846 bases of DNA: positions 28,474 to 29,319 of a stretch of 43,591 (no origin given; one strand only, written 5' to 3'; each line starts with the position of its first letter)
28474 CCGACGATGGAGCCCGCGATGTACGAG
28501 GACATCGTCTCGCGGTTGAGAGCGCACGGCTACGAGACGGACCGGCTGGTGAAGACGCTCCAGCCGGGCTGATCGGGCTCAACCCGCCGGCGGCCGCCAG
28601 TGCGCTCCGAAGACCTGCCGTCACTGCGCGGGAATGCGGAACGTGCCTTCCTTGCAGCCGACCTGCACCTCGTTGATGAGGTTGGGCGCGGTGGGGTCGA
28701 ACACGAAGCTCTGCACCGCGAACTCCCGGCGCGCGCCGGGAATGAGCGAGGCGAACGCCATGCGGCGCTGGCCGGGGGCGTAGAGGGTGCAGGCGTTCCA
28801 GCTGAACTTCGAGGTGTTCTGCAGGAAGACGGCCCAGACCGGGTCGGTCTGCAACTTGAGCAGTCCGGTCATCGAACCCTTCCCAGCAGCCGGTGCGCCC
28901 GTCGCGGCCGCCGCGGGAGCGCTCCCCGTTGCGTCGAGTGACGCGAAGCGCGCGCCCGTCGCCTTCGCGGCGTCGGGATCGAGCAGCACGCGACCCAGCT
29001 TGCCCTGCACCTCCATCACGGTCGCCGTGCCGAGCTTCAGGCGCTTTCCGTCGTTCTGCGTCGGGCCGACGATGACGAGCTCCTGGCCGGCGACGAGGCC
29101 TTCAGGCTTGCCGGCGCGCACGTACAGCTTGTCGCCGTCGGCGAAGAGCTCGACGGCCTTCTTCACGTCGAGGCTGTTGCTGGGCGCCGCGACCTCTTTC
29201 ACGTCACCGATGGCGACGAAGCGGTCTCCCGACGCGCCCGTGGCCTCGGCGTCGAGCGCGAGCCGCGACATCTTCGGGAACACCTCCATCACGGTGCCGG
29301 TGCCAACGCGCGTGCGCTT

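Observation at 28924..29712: Triplicated ~90-aa extracytoplasmic repeat in a receptor-like Ser/Thr kinase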

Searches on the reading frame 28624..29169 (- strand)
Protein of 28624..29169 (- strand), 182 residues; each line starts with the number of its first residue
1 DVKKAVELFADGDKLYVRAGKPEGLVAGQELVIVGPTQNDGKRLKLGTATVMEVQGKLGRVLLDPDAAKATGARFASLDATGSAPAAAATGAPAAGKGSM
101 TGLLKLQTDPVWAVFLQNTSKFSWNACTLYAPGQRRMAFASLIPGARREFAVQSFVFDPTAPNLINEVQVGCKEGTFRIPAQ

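Call 14: find_homologous_proteins(query=A1, max_evalue=0.01)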
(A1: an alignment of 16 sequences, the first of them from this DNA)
Query A1 (16 sequences) (182 aa, profile of the alignment): 29 proteins with E <= 0.01 among 8000 candidates.
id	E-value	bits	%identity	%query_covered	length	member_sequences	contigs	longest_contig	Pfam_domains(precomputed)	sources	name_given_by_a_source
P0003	1.4e-86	307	72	99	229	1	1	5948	-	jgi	jgi:hypothetical protein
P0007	1.7e-65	239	42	27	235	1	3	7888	-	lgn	-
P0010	7.7e-64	233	29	96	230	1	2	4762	-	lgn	-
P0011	3.1e-62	228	32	94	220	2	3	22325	-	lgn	-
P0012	2.6e-59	218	41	40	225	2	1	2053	-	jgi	jgi:hypothetical protein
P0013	4.2e-58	214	42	30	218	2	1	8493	-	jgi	jgi:eukaryotic-like serine/threonine-protein kinase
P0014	9.4e-58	213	31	93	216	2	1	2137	-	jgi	jgi:hypothetical protein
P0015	2.2e-57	212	29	94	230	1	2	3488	-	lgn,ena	-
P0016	3.7e-57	211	41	48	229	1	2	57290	-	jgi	jgi:eukaryotic-like serine/threonine-protein kinase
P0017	5.7e-55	204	29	93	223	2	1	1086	-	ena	-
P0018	1.1e-54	203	30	98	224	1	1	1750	-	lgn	-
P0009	2.0e-54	202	32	93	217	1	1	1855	-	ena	-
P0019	3.8e-54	201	30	98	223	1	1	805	-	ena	-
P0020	6.0e-48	181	31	93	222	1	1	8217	-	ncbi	-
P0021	1.1e-47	180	28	95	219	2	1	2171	-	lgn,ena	-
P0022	2.2e-47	179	29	97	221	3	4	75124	-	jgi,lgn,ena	-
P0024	1.4e-46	177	28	95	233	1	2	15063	-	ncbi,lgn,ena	-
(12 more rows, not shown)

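Call 20: search_protein_representatives(alignment_id=A1)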
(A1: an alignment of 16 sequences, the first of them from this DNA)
Query: 16 sequences, 191 profile positions. Proteins with E-value up to 0.001 (for the whole library): 262; up to 1e-10: 162; up to 1e-30: 45. The best 150 are listed.
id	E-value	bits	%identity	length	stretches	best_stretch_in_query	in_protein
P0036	1.2e-100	351.4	-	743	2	1-191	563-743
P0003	4.5e-87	307.2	-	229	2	2-191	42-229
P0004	6.9e-73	260.9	-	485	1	1-191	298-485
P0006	2.2e-62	226.6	-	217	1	2-189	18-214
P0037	5.6e-60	218.8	-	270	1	1-191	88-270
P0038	3.3e-59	216.3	-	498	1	1-191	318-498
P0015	7.0e-58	212.0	-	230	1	3-189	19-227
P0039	3.5e-53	196.6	-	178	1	16-189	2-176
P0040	2.1e-47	177.8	-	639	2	2-190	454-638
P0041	1.8e-45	171.5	-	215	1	4-189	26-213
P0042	3.2e-44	167.4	-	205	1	2-188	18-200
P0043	3.4e-44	167.3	-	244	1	5-188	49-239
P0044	8.0e-44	166.1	-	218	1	5-189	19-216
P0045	1.0e-42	162.5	-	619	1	2-190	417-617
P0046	1.4e-42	162.0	-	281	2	3-189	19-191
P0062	5.9e-34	133.9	-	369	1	7-189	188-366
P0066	2.8e-32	128.4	-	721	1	2-189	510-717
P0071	1.7e-31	125.9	-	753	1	4-190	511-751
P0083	4.0e-29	118.1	-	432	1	5-189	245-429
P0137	5.0e-16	75.4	-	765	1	5-183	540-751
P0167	3.0e-12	63.1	-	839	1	10-188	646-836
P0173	8.3e-12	61.7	-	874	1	85-190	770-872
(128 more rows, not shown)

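Call 23: search_protein_families(library=pfam, proteins=[P0036, P0040, P0045, P0066, P0071, P0137, P0167, P0173, P0083, P0062], max_evalue=0.001)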
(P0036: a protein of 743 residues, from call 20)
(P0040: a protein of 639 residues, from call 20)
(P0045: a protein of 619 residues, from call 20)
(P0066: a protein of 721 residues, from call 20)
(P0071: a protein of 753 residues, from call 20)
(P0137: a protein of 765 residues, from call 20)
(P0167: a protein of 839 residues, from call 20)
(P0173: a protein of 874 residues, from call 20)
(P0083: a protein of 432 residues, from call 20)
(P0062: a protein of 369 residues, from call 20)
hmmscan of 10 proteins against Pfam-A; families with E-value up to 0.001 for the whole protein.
P0036 (743 aa): 3 families
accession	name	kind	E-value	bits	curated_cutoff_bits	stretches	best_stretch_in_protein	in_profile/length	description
PF00069.31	Pkinase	-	4.4e-33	115.2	31.7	1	10-274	1-255/263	Protein kinase domain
PF07714.23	PK_Tyr_Ser-Thr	-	3.5e-27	95.8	23.1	1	11-271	2-249/258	Protein tyrosine and serine/threonine kinase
PF17667.7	Pkinase_fungal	-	0.00016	21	24.1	1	143-215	307-381/387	Fungal protein kinase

P0040 (639 aa): 4 families
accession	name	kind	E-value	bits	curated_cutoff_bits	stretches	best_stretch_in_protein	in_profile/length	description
PF00069.31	Pkinase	-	4.4e-39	134.9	31.7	1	6-274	1-259/263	Protein kinase domain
PF07714.23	PK_Tyr_Ser-Thr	-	1.8e-32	113.1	23.1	1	7-267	2-249/258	Protein tyrosine and serine/threonine kinase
PF01636.29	APH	-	7.2e-07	29.6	23.2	1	117-167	147-198/239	Phosphotransferase enzyme family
PF17667.7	Pkinase_fungal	-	9.2e-05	21.8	24.1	1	139-194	307-367/387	Fungal protein kinase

P0045 (619 aa): 4 families
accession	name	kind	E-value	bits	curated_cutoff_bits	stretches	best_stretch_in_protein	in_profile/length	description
PF00069.31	Pkinase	-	9.8e-37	127.2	31.7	1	10-274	1-255/263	Protein kinase domain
PF07714.23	PK_Tyr_Ser-Thr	-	3.7e-30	105.5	23.1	1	12-272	3-250/258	Protein tyrosine and serine/threonine kinase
PF01636.29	APH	-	2.8e-05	24.4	23.2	0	132-171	158-198/239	Phosphotransferase enzyme family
PF17667.7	Pkinase_fungal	-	9.7e-05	21.7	24.1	1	142-205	306-372/387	Fungal protein kinase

P0066 (721 aa): 4 families
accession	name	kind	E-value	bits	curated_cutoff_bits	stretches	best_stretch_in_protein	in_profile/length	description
PF00069.31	Pkinase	-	1.2e-36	126.9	31.7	1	14-276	1-253/263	Protein kinase domain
PF07714.23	PK_Tyr_Ser-Thr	-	4.9e-31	108.4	23.1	1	16-275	3-249/258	Protein tyrosine and serine/threonine kinase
PF01636.29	APH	-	3.3e-08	34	23.2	1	143-175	165-198/239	Phosphotransferase enzyme family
PF17667.7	Pkinase_fungal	-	0.00042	19.6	24.1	1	147-210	307-375/387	Fungal protein kinase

P0071 (753 aa): 3 families
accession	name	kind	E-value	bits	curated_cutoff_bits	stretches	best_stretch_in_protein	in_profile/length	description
PF00069.31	Pkinase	-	3e-35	122.3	31.7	1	15-277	1-253/263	Protein kinase domain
PF07714.23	PK_Tyr_Ser-Thr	-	2.8e-28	99.4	23.1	1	17-275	3-248/258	Protein tyrosine and serine/threonine kinase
PF01636.29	APH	-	1.1e-06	29.1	23.2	1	137-177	158-199/239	Phosphotransferase enzyme family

P0137 (765 aa): 4 families
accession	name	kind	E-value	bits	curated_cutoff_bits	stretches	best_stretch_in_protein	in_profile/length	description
PF00069.31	Pkinase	-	2.1e-38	132.7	31.7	1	17-279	1-253/263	Protein kinase domain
PF07714.23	PK_Tyr_Ser-Thr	-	6.3e-29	101.5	23.1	1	20-277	4-248/258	Protein tyrosine and serine/threonine kinase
PF01636.29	APH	-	1.2e-06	28.9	23.2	0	146-178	165-198/239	Phosphotransferase enzyme family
PF17667.7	Pkinase_fungal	-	0.00011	21.4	24.1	1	149-211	306-373/387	Fungal protein kinase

P0167 (839 aa): 3 families
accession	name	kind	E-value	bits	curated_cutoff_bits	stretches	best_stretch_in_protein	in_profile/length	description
PF00069.31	Pkinase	-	7e-38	131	31.7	1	15-277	1-253/263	Protein kinase domain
PF07714.23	PK_Tyr_Ser-Thr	-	2.5e-29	102.8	23.1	1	17-276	3-249/258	Protein tyrosine and serine/threonine kinase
PF01636.29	APH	-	7e-06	26.4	23.2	1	144-176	165-198/239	Phosphotransferase enzyme family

P0173 (874 aa): 0 families

P0083 (432 aa): 0 families

P0062 (369 aa): 0 families

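Call 25: predict_structure(alignment_id=A2)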
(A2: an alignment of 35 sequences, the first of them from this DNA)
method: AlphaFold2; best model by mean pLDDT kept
length: 182 residues; sequences in the alignment: 35
mean_pLDDT: 88.0   pTM: 0.49
mean pLDDT of the five models: 88.0, 87.9, 86.8, 83.5, 80.9
residues with pLDDT >= 90: 132; 70-90: 32; 50-70: 7; < 50: 11
segments of 3 or more residues with pLDDT < 50: 81-91
pLDDT, mean of each block of 10 residues (from residue 1): 91 96 91 95 95 96 96 91 45 64 82 88 94 94 93 93 92 91 72
secondary structure, 60 per line:
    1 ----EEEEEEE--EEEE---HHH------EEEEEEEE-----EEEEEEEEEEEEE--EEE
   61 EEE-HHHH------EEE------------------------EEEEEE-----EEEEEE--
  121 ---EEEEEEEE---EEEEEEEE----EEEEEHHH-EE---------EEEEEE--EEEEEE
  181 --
elements in order: E5-11 E14-17 E30-37 E43-55 E58-63 H65-68 E75-77 E102-107 E113-118 E124-131 E135-142 E147-151 E167-172 E175-180

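Call 28: fold_search(model_id=the predicted structure, library=pdb)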
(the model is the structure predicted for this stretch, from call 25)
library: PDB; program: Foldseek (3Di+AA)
matches with E <= 10: 1177; with E <= 0.001: 0
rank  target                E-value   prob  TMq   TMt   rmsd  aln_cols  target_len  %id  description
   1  5mhm_B                3.8e-03  0.87  0.25  0.08  19.2       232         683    7  FXIIIa in complex with the inhibitor ZED1630 (released 2017-12-20)
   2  6kzb_A                4.5e-03  0.91  0.27  0.09  17.7       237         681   10  Transglutaminase2 complexed with calcium (released 2020-12-09)
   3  5mho_B                5.2e-03  0.90  0.27  0.09  18.6       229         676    7  FXIIIa in complex with the inhibitor ZED2369 (released 2017-12-20)
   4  5mhm_A                5.8e-03  0.82  0.24  0.09  18.8       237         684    8  FXIIIa in complex with the inhibitor ZED1630 (released 2017-12-20)
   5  7skn_B                6.8e-03  1.00  0.26  0.54   5.6        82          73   18  De novo synthetic protein DIG8-CC (tetragonal space group) (released 2022-10-12)
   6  9fyn                  7.5e-03  0.93  0.30  0.08  16.4       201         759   14  Lacto-N-biosidase from Trueperella pyogenes (released 2024-10-09)
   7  4kty_B                7.5e-03  0.80  0.24  0.08  19.5       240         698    8  Fibrin-stabilizing factor with a bound ligand (released 2013-12-04)
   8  5mhl_A                7.5e-03  0.75  0.24  0.08  18.6       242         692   10  FXIIIa in complex with the inhibitor Mi0621 (released 2017-12-20)
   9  8z5n_0                8.3e-03  1.00  0.29  0.16   5.1        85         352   15  Cryo-EM structure of the LPHT ring (released 2025-10-22)
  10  7uzs                  8.8e-03  0.84  0.27  0.09  19.9       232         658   12  Protein 4.2 (local refinement from consensus reconstruction of ankyrin complex classes) (released 2022-07-20)
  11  6kzb_C                1.1e-02  0.80  0.27  0.09  17.7       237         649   10  Transglutaminase2 complexed with calcium (released 2020-12-09)
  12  5mhn_B                1.3e-02  0.51  0.20  0.08  19.1       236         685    7  FXIIIa in complex with the inhibitor ZED2360 (released 2017-12-20)
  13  9e96_B                1.5e-02  0.72  0.26  0.13  25.7       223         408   12  WEEV CBA87 VLP in complex with human PCDH10-EC1 (released 2025-04-23)
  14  7skn_A                1.6e-02  1.00  0.28  0.60   5.8        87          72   17  De novo synthetic protein DIG8-CC (tetragonal space group) (released 2022-10-12)
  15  8cs9_X                1.6e-02  0.66  0.26  0.09  19.8       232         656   11  Composite reconstruction of Class 1 of the erythrocyte ankyrin-1 complex (released 2022-07-20)
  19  3w1e                  1.8e-02  1.00  0.30  0.16   5.2        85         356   16  Structure of FlgT, a flagellar basal body component protein (released 2013-04-03)
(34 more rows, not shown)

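Call 36: find_encoding_contigs(protein=P0022, flank=6000, max_places=3)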
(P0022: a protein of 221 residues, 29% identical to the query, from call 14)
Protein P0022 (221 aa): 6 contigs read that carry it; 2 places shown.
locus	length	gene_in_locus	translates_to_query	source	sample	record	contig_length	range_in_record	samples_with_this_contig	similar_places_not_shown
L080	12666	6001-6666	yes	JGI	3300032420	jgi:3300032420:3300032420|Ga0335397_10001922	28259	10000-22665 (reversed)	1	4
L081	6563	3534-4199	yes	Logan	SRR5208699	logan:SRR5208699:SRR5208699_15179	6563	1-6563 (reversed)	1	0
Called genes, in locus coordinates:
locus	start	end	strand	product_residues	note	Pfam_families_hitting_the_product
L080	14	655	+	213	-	PF07238:PilZ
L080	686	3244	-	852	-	-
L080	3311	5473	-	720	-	PF06934:CTI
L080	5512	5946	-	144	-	PF00027:cNMP_binding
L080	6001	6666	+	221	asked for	-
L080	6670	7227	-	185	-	-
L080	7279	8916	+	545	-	PF00069:Pkinase, PF07714:PK_Tyr_Ser-Thr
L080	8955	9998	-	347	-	PF13649:Methyltransf_25, PF13847:Methyltransf_31, PF08241:Methyltransf_11, PF08242:Methyltransf_12 (weak)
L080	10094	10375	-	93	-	PF09905:VF530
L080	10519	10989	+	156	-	-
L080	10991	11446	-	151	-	PF00293:NUDIX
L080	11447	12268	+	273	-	PF00248:Aldo_ket_red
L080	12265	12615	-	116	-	PF13453:Zn_ribbon_TFIIB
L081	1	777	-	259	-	?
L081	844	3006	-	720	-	PF06934:CTI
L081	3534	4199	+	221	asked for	-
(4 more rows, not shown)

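Call 37: find_encoding_contigs(protein=P0016, flank=6000, max_places=3)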
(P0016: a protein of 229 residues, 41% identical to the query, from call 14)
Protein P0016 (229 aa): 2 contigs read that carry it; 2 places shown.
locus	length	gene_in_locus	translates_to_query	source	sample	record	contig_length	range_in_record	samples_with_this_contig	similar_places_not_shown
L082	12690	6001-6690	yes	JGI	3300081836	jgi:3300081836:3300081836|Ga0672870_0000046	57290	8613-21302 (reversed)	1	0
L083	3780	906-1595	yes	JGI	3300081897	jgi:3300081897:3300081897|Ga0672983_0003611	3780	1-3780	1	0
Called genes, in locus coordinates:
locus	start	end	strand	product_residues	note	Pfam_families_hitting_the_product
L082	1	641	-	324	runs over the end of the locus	PF01073:3Beta_HSD, PF01370:Epimerase, PF04321:RmlD_sub_bind, PF05368:NmrA (weak), PF13460:NAD_binding_10, PF16363:GDP_Man_Dehyd, PF07993:NAD_binding_4 (weak)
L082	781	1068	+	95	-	PF02201:SWIB, PF26291:SWIB_eIF2D (weak)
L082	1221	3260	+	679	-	PF02922:CBM_48, PF00128:Alpha-amylase (faint), PF21331:Isoamylase_C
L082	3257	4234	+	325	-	PF03741:TerC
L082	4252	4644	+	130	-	PF04379:DUF525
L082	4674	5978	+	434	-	PF13529:Peptidase_C39_2 (weak)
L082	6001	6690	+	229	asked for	-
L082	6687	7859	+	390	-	PF00211:Guanylate_cyc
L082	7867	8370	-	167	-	-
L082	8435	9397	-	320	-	PF01300:Sua5_yciO_yrdC, PF03481:Sua5_C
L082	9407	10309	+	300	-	PF02517:Rce1-like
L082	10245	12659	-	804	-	PF11617:Cu-binding_MopE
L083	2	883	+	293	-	?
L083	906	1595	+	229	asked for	-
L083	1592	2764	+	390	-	PF00211:Guanylate_cyc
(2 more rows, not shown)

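Call 71: search_solved_structures(query=A2, max_evalue=10)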
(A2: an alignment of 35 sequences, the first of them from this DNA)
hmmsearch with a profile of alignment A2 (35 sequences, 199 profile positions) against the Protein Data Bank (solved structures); distinct sequences matched with E-value up to 10: 3.
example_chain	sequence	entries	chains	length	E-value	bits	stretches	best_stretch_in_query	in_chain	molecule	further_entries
9vmu_A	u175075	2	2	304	0.43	13.7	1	24-59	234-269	Esterase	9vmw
8tn8_A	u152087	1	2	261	0.62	13.2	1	100-159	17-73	Capsid polyprotein VP90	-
9vmr_A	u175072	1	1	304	0.73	13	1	24-59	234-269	Esterase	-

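Call 73: find_encoding_contigs(protein=P0011, flank=4000, max_places=2)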
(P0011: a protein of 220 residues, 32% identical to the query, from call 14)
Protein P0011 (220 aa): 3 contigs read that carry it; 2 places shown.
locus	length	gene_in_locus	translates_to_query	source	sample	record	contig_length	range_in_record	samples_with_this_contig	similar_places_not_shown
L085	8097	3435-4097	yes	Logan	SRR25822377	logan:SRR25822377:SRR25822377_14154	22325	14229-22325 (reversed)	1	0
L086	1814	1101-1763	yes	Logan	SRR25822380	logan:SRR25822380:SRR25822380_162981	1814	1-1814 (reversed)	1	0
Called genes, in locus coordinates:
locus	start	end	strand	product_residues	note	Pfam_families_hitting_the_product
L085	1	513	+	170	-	?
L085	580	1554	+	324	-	PF03741:TerC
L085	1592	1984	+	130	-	PF04379:DUF525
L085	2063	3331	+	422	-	PF13529:Peptidase_C39_2 (weak)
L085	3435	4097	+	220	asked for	-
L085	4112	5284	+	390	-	PF00211:Guanylate_cyc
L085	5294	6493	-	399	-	-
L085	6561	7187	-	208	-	-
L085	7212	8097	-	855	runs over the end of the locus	PF02739:5_3_exonuc_N, PF01367:5_3_exonuc, PF22619:DNA_polI_exo1, PF00476:DNA_pol_A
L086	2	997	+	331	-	?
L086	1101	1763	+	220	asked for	-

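Call 74: find_encoding_contigs(protein=P0024, flank=4000, max_places=2)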
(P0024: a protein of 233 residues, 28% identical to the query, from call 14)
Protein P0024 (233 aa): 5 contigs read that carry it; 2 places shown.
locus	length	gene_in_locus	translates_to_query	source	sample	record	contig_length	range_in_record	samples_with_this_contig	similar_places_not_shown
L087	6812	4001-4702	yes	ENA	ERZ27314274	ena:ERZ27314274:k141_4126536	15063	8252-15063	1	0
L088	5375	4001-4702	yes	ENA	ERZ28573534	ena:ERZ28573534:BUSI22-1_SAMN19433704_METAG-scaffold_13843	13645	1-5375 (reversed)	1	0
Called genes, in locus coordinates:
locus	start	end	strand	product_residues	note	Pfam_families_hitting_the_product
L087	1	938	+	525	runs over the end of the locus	PF11617:Cu-binding_MopE (weak)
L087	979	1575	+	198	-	PF07238:PilZ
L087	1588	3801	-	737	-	PF06934:CTI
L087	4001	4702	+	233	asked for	-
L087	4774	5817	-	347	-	PF13649:Methyltransf_25, PF13847:Methyltransf_31, PF08241:Methyltransf_11, PF08242:Methyltransf_12 (weak)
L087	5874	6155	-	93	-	PF09905:VF530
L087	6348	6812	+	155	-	?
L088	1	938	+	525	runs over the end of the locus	PF11617:Cu-binding_MopE (weak)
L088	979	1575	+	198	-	PF07238:PilZ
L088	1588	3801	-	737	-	PF06934:CTI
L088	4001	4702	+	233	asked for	-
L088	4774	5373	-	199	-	?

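Call 76: find_encoding_contigs(protein=P0013, flank=4000, max_places=2)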
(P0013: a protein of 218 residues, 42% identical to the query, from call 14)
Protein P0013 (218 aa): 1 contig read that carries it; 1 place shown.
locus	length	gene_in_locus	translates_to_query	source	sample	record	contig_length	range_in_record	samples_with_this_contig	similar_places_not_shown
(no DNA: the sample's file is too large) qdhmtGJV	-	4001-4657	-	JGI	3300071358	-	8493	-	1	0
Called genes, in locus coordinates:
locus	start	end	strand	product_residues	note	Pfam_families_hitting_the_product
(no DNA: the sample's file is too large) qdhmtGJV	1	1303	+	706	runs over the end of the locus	PF02922:CBM_48, PF00128:Alpha-amylase (faint), PF21331:Isoamylase_C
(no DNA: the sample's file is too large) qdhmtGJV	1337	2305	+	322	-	PF03741:TerC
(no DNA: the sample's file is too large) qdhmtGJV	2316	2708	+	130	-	PF04379:DUF525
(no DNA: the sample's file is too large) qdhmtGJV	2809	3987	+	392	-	PF13529:Peptidase_C39_2 (weak)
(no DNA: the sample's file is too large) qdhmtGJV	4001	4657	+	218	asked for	-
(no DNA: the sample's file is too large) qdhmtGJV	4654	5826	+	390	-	PF00211:Guanylate_cyc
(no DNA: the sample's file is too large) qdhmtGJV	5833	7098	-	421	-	?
